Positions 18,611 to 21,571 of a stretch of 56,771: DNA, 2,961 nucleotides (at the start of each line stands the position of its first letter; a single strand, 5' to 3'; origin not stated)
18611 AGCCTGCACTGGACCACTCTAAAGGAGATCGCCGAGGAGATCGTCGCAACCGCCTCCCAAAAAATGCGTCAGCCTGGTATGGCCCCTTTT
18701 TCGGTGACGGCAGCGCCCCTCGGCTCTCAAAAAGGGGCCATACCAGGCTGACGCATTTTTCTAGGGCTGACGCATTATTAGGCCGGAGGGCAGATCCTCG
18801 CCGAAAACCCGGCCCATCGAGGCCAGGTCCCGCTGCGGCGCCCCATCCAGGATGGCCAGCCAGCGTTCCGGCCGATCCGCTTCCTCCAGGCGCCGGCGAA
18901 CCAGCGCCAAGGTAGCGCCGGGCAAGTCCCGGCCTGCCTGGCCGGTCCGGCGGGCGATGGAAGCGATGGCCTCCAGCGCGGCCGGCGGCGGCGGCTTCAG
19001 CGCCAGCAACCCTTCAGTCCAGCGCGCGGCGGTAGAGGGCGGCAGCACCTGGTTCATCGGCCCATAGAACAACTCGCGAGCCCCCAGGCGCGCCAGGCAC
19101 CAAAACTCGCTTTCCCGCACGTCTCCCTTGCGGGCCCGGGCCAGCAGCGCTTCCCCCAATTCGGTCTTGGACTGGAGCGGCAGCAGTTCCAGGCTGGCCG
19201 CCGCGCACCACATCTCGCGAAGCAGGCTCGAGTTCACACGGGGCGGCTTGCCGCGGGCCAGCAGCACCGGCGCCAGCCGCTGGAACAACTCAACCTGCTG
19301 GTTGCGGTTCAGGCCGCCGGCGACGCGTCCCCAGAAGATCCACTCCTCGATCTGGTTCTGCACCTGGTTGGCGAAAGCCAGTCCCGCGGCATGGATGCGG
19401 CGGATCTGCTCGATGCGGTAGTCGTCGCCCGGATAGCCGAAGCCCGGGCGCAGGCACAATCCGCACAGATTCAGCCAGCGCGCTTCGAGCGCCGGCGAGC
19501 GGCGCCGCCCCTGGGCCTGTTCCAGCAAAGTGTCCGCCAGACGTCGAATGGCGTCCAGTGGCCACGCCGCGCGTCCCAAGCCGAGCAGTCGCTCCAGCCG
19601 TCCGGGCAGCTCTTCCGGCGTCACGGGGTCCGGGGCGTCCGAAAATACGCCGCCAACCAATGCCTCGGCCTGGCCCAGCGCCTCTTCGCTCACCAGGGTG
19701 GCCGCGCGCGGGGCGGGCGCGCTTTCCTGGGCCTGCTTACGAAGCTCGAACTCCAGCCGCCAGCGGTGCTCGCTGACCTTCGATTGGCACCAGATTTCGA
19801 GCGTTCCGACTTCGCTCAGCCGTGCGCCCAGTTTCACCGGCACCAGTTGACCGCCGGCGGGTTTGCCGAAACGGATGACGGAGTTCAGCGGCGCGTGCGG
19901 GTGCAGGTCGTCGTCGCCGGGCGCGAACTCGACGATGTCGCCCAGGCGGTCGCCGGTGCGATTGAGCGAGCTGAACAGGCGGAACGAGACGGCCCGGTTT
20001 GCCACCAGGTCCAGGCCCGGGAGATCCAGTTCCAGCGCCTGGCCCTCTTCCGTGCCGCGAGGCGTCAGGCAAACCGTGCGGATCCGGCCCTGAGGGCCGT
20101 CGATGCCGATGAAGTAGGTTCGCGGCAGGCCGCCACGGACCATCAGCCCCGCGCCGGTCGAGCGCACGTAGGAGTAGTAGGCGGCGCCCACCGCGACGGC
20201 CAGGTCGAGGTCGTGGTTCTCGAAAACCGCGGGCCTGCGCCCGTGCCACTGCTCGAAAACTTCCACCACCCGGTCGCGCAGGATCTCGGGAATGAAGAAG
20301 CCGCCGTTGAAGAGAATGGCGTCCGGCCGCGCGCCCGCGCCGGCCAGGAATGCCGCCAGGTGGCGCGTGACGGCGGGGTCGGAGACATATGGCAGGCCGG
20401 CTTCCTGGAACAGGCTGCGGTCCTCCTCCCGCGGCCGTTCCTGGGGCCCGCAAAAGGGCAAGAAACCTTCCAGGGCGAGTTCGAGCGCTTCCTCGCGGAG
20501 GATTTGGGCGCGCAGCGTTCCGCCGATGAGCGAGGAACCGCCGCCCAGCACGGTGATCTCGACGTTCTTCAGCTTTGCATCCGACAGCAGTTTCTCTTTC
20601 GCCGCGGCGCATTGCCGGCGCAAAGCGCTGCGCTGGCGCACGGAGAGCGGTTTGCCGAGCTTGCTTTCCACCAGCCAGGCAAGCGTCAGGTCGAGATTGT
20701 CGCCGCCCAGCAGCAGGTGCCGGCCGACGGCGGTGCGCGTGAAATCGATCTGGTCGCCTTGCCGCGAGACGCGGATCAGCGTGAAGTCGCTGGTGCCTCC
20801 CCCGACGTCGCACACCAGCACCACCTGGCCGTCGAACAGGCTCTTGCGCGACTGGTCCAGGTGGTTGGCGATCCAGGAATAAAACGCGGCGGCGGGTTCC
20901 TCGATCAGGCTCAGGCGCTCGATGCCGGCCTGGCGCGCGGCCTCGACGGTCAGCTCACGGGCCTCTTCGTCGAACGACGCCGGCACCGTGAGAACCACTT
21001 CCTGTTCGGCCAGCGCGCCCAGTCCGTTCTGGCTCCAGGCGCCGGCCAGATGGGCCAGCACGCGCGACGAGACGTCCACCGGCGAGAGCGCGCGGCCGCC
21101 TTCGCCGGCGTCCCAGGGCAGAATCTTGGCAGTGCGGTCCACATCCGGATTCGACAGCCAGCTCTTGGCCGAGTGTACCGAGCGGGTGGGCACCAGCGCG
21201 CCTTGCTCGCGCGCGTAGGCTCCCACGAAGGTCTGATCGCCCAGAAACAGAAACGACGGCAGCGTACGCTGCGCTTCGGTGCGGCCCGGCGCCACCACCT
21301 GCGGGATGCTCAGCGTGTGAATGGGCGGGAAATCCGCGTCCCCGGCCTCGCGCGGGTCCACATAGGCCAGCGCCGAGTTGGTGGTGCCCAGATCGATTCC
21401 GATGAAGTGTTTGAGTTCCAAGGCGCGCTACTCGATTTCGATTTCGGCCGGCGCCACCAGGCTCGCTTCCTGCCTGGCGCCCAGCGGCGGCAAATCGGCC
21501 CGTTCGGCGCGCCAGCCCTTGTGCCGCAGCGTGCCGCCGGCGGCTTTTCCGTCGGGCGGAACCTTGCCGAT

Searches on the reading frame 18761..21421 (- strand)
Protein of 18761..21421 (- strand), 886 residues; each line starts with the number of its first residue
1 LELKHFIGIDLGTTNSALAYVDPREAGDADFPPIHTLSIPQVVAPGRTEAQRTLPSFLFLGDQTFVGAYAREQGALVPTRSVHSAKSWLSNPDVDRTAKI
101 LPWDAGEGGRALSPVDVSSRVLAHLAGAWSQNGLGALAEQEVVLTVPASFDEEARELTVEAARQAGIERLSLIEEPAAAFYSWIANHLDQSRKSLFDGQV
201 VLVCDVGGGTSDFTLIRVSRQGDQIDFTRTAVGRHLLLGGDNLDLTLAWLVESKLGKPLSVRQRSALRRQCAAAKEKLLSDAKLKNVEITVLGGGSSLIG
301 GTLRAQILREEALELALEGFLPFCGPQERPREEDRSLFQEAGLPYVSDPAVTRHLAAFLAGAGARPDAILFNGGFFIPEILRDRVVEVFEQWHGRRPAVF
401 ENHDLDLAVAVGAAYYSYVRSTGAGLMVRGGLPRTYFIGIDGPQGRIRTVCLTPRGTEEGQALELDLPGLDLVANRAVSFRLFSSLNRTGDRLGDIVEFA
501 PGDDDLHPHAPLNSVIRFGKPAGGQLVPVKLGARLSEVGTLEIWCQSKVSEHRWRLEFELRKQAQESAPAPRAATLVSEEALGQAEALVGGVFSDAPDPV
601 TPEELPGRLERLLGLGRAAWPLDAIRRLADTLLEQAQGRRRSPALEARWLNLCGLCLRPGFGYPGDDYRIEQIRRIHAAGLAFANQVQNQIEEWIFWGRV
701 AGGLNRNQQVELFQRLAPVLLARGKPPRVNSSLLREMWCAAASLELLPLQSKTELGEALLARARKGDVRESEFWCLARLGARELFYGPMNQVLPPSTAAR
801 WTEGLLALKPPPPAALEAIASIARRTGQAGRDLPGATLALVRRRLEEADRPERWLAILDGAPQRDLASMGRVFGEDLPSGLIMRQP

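Call 9: search_protein_families(library=pfam, proteins=[window:18761-21421:-], max_evalue=0.001)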
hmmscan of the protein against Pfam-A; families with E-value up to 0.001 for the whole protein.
window:18761-21421:- (886 aa): 3 families
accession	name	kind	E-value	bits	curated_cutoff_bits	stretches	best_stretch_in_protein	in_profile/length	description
PF12531.13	DUF3731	-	1e-68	232.3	25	1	642-883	1-248/248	DNA-K related protein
PF00012.26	HSP70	-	7.8e-23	81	20.6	1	7-291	2-279/599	Hsp70 protein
PF06723.19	MreB_Mbl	-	5.2e-06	26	27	1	118-274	74-211/327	MreB/Mbl protein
